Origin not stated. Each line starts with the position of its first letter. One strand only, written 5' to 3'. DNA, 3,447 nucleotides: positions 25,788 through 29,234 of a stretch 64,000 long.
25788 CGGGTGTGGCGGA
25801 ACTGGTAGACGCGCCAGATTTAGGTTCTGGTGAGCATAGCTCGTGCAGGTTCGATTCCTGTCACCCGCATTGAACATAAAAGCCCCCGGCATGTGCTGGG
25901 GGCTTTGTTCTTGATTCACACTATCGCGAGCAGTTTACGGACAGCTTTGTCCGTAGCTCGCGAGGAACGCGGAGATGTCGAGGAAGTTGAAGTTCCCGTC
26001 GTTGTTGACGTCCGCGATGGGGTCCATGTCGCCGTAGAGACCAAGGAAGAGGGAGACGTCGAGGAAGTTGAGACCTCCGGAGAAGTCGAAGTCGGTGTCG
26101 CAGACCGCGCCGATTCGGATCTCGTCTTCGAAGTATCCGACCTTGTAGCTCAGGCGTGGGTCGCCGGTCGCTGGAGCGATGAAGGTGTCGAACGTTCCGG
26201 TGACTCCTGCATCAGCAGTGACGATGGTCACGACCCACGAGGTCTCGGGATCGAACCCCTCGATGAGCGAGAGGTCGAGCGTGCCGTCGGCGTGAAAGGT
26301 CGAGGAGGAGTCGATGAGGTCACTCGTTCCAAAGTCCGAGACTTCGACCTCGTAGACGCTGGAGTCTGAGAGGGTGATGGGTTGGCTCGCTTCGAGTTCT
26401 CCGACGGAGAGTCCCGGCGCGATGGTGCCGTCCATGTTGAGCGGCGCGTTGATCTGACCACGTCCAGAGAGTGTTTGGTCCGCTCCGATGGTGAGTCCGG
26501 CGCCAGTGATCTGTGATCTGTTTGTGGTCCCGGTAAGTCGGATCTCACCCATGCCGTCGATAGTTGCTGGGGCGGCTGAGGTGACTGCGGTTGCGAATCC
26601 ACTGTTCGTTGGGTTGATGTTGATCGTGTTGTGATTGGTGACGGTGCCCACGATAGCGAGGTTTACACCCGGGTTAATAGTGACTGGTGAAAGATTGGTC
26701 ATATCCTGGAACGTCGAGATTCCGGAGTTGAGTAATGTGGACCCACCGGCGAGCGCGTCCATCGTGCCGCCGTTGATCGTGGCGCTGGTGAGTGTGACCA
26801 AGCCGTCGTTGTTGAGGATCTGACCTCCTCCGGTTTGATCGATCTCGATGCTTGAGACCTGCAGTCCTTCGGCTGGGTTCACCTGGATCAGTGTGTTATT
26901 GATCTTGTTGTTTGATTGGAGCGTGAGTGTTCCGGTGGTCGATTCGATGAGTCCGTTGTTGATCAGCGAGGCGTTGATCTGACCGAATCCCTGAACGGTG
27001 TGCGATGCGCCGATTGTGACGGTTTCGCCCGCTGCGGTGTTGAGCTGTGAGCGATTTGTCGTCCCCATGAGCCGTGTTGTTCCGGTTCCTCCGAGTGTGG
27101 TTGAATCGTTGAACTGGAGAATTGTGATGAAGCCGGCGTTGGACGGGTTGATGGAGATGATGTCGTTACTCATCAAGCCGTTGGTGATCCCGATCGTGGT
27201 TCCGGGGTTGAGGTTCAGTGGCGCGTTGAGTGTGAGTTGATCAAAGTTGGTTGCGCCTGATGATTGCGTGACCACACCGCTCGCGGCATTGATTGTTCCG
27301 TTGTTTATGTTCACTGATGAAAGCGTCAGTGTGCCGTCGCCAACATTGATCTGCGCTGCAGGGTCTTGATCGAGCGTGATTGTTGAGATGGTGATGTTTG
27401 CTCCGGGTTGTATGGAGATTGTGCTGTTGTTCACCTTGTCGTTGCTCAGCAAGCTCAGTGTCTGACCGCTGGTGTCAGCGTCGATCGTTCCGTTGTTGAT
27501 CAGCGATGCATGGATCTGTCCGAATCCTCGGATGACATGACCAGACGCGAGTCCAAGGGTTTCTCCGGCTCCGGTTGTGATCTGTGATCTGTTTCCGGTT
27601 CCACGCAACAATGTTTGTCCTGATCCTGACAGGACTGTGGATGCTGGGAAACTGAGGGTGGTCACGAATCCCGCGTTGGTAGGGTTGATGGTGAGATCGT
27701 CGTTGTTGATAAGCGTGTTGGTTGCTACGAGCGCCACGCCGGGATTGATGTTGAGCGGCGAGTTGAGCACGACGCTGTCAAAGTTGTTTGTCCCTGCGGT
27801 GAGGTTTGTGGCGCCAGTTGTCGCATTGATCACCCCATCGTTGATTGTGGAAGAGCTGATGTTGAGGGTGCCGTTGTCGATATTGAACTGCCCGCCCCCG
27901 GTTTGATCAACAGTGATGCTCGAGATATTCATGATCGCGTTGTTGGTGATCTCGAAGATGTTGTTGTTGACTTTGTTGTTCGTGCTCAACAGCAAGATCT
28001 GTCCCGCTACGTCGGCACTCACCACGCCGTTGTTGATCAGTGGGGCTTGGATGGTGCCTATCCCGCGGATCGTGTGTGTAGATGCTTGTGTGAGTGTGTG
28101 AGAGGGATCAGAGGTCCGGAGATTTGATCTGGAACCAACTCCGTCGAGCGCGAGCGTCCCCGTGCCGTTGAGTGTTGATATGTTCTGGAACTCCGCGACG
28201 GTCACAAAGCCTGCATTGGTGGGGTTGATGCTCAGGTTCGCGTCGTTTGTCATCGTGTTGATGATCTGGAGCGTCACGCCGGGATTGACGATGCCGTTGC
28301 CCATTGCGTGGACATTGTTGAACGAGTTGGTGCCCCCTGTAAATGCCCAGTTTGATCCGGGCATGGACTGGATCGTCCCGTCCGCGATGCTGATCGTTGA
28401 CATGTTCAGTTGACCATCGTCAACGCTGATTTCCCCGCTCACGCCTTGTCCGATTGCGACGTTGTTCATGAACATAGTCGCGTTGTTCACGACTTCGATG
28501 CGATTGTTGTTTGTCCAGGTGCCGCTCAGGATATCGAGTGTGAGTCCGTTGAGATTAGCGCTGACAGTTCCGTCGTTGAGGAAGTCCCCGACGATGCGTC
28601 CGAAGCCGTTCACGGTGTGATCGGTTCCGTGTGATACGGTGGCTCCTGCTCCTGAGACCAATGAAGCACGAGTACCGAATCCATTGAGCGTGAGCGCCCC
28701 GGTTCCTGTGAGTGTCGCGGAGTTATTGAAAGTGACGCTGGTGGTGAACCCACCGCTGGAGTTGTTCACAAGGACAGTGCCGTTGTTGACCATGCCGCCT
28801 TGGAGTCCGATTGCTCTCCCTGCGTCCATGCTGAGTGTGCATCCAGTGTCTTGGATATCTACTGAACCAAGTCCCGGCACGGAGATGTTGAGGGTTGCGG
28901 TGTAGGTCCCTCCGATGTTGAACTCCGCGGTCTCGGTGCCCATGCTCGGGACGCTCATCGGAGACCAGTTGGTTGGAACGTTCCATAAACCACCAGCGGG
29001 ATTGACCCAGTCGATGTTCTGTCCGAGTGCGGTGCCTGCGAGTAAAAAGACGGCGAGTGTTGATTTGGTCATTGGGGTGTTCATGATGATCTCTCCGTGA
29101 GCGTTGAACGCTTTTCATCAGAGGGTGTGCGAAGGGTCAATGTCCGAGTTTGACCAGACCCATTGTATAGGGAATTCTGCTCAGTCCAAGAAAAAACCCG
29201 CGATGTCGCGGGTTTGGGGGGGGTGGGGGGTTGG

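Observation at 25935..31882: Tandem pair of giant paralogs built from ~180-aa (540-nt) repeat units: probable beta-helix adhesin-like stalks of different length (5 vs 4 units)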

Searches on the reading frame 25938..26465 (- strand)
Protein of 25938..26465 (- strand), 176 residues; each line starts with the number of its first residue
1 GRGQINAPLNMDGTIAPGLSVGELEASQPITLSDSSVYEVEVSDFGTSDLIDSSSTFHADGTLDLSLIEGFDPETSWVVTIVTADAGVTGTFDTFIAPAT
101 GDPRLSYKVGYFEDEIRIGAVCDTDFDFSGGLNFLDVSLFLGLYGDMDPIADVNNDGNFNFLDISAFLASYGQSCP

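Call 28: search_protein_families(library=ncbifam, proteins=[window:25938-26465:-], max_evalue=10)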
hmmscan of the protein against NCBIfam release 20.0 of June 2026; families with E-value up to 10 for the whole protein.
seq(176 aa): 2 families
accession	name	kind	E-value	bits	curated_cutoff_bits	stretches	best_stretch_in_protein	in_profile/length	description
NF041540.1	dockerin_GC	domain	0.00022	21.5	29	1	125-175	4-67/67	GC-type dockerin domain-anchored protein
NF051851.1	AtpSerPepEprS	equivalog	0.00052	18.1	1700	1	1-66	499-565/988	autotransporter serine peptidase EprS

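Call 29: search_protein_families(library=pfam, proteins=[window:25938-26465:-], max_evalue=10)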
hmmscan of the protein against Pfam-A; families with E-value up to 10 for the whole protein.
seq(176 aa): 2 families
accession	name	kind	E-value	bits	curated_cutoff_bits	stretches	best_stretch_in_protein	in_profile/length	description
PF00404.24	Dockerin_1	-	0.55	10.9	22.9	1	151-165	36-50/57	Dockerin type I domain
PF02412.23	TSP_3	-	0.98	9.6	25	1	117-136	7-26/36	Thrombospondin type 3 repeat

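Call 55: search_solved_structures(query=window:25938-26465:-, max_evalue=1, show_alignments=2)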
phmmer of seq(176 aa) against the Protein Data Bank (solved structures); distinct sequences matched with E-value up to 1: 13.
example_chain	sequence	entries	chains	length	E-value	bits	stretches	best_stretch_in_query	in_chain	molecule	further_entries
7kuh_X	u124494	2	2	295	0.0014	22.2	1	86-131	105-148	Voltage-dependent anion-selective channel protein 1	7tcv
3emn_X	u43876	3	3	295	0.0014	22.2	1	86-131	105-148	Voltage-dependent anion-selective channel protein 1 | Isoform Mt-VDAC1 of Non-selective voltage-gated ion channel VDAC1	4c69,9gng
8j0o_K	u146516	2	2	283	0.0016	22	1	86-131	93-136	Voltage-dependent anion-selective channel protein 1 | Non-selective voltage-gated ion channel VDAC1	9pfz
2k4t_A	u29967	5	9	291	0.0018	21.9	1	86-131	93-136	Voltage-dependent anion-selective channel protein 1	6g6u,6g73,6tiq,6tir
2jk4_A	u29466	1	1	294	0.0018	21.8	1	86-131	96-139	VOLTAGE-DEPENDENT ANION-SELECTIVE CHANNEL PROTEIN 1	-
5xdn_A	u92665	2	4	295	0.0018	21.8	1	86-131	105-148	Voltage-dependent anion-selective channel protein 1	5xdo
5jdp_A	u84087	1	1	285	0.0022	21.6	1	86-131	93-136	Voltage-dependent anion-selective channel protein 1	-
8e7f_A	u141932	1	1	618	0.0024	21.4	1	11-95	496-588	Extracellular serine protease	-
4bum_X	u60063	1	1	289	0.0055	20.3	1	45-131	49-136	VOLTAGE-DEPENDENT ANION CHANNEL 2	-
7qi2_A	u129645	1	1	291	0.0094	19.5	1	86-131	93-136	Voltage-dependent anion-selective channel protein 1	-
9eih_E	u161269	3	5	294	0.036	17.6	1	87-131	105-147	Non-selective voltage-gated ion channel VDAC2 | Voltage-dependent anion-selective channel protein 2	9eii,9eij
7ui8_A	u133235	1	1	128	0.058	16.9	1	12-109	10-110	Split ester bond-containing adhesin repeat domain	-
7nie_C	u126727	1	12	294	0.074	16.6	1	87-131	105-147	Voltage-dependent anion-selective channel protein 2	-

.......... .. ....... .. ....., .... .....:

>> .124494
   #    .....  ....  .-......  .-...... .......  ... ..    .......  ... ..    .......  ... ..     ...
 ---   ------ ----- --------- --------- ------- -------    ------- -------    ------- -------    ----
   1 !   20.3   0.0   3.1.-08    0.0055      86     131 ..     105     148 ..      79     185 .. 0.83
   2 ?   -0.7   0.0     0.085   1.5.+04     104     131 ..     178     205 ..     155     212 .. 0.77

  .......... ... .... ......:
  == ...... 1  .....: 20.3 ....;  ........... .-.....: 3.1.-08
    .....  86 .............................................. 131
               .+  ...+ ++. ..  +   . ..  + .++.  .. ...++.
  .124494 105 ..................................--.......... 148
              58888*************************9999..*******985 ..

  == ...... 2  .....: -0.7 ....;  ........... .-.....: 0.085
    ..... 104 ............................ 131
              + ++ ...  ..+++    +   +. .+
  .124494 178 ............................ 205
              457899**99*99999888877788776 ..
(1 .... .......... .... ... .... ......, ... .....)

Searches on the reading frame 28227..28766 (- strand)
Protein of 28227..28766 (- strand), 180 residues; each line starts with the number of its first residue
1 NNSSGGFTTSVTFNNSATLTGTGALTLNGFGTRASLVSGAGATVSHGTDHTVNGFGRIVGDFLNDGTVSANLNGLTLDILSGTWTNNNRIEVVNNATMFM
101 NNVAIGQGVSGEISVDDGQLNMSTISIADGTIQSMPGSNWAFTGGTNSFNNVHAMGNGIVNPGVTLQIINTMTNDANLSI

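Call 25: search_solved_structures(query=A2, max_evalue=10, show_alignments=2)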
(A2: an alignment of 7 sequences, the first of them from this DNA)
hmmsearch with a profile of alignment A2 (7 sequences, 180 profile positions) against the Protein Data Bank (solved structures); distinct sequences matched with E-value up to 10: 3.
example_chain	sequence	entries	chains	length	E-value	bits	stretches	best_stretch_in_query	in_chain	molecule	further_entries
8k0h_B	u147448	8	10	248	0.009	18.8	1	84-174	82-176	Csy2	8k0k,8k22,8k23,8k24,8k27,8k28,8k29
7wko_B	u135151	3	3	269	0.011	18.5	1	83-174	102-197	Csy2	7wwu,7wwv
1zem_A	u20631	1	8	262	0.61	12.8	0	13-89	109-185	xylitol dehydrogenase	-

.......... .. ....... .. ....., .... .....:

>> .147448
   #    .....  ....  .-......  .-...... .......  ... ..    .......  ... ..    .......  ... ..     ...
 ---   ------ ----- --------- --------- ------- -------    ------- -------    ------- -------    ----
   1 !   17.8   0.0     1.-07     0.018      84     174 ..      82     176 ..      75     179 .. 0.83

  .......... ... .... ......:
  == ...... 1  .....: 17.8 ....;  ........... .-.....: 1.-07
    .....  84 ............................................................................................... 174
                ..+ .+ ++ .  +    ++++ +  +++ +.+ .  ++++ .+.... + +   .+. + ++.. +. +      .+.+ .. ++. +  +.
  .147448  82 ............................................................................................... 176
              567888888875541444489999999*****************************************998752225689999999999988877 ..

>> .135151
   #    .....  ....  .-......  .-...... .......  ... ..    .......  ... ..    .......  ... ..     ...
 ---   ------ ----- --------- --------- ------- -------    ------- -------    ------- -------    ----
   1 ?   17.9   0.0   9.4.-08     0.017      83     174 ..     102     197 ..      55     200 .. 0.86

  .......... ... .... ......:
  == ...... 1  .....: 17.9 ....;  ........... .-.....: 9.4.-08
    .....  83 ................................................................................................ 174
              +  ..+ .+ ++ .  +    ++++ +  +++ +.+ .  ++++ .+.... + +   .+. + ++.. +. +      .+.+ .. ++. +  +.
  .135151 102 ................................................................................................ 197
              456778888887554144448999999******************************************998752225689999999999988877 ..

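Call 42: search_protein_representatives(alignment_id=A2)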
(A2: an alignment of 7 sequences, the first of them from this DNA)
Query: 7 sequences, 180 profile positions. Proteins with E-value up to 0.001 (for the whole library): 3791; up to 1e-10: 2166; up to 1e-30: 808. The best 150 are listed.
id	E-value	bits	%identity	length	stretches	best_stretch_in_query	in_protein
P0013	1.5e-212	715.4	-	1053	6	1-180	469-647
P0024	1.7e-188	637.0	-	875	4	1-180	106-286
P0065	1.1e-185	627.9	-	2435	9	2-180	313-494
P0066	7.7e-183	618.6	-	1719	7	1-180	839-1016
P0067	2.5e-176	597.4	-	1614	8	1-179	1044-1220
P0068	9.7e-171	579.2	-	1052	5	1-180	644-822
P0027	2.7e-169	574.4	-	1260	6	1-180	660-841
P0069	2.8e-168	571.2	-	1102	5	1-180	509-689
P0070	3.2e-168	571.0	-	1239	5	1-179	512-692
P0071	9.4e-165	559.7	-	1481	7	11-179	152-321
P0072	1.8e-164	558.7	-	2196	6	3-171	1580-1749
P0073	1.1e-162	553.0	-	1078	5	1-180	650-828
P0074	1.6e-162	552.4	-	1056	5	1-180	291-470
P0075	4.2e-155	528.2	-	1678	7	4-180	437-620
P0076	4.8e-155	528.0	-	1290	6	6-180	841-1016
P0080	6.5e-151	514.6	-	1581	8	1-180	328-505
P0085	5.4e-149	508.3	-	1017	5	1-178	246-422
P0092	1.1e-141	484.5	-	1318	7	1-179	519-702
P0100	8.4e-130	445.8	-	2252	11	16-178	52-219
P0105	1.9e-126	434.8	-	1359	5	11-180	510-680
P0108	3.1e-125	430.9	-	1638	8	3-179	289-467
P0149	2.2e-104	363.0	-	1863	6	7-180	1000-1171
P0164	2.2e-100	349.9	-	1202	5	3-173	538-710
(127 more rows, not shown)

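Call 62: search_protein_families(library=ncbifam, proteins=[P0105, P0164, P0066, P0080, P0085, P0092], max_evalue=0.01)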
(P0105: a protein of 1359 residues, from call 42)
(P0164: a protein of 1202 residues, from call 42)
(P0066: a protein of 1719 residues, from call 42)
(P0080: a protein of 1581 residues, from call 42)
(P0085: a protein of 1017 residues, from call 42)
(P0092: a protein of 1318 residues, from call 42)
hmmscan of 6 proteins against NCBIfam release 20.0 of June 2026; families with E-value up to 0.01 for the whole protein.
P0105 (1359 aa): 2 families
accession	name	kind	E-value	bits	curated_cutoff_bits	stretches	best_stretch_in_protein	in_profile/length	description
NF005176.1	PRK06655.1-1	equivalog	3.4e-05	23.9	230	1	1287-1353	94-160/197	flagellar hook assembly protein FlgD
TIGR04183.1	Por_Secre_tail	domain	0.00072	19.5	23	1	1282-1347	11-63/72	T9SS type A sorting domain-containing protein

P0164 (1202 aa): 2 families
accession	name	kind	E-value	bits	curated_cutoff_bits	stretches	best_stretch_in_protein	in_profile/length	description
NF005176.1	PRK06655.1-1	equivalog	0.0018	18.2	230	1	1134-1186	98-150/197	flagellar hook assembly protein FlgD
NF033707.1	T9SS_sortase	equivalog_domain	0.0043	14.7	420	1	1135-1193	1025-1085/1095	type IX secretion system sortase PorU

P0066 (1719 aa): 0 families

P0080 (1581 aa): 2 families
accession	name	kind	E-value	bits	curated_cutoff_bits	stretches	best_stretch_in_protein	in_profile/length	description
TIGR02595.1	PEP_CTERM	domain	1.2e-06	28.9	16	1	1556-1579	1-24/24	PEP-CTERM sorting domain-containing protein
NF038118.1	PEP_CTERM_CCXG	equivalog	0.0029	17.3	90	1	1551-1579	171-199/199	CCXG family PEP-CTERM protein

P0085 (1017 aa): 1 family
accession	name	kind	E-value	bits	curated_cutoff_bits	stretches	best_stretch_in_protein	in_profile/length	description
NF041540.1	dockerin_GC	domain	8.8e-10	38.8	29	1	961-1016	1-67/67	GC-type dockerin domain-anchored protein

P0092 (1318 aa): 0 families

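Call 73: list_cluster_members(proteins=[P0065, P0066, P0071, P0072, P0080, P0100, P0105, P0108, P0149, P0164])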
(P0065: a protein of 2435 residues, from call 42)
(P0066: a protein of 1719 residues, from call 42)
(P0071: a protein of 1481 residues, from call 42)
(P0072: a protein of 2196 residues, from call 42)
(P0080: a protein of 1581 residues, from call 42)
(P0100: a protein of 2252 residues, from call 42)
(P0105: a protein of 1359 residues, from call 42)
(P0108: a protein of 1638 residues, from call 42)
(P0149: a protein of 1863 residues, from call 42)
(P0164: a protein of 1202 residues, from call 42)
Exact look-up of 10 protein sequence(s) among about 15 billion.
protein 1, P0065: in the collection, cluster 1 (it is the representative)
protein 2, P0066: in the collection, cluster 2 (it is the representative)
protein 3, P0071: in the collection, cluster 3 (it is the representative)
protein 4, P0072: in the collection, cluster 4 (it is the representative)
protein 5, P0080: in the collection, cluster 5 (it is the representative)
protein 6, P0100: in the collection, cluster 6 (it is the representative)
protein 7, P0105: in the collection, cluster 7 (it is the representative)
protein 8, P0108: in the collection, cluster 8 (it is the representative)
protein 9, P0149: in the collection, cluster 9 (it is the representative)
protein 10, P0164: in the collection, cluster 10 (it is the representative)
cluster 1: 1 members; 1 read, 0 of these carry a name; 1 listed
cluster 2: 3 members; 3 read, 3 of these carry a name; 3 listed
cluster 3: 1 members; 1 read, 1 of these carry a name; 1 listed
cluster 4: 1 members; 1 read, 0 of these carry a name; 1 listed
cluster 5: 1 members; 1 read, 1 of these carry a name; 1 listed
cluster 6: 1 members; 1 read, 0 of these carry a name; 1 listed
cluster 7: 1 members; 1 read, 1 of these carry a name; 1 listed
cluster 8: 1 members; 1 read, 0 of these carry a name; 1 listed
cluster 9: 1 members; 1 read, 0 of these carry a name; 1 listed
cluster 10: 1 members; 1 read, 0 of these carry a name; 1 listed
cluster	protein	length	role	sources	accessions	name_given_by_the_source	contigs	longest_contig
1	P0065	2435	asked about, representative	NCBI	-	-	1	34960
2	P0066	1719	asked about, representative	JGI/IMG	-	hypothetical protein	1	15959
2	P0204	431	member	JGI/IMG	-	fibronectin-binding autotransporter adhesin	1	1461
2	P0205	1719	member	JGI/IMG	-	hypothetical protein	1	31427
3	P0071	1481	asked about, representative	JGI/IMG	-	hypothetical protein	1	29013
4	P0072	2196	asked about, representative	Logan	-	-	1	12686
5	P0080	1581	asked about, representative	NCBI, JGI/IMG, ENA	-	hypothetical protein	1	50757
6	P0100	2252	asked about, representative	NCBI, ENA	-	-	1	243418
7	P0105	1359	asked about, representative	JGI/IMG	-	hypothetical protein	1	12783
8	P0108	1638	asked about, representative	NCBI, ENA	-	-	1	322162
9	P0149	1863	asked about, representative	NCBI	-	-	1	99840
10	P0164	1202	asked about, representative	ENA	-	-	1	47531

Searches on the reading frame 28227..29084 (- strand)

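Call 28: search_protein_families(library=ncbifam, proteins=[window:28227-29084:-], max_evalue=10)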
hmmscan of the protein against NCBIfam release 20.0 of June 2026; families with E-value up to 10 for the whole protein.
seq(286 aa): 0 families

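Call 29: search_protein_families(library=pfam, proteins=[window:28227-29084:-], max_evalue=10)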
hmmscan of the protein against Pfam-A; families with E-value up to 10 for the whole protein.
seq(286 aa): 1 family
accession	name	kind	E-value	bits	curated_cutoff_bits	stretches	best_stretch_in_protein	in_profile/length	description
PF20623.4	Sgo0707_N2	-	0.37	10.7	27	1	143-209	60-131/141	Sgo0707 N2 domain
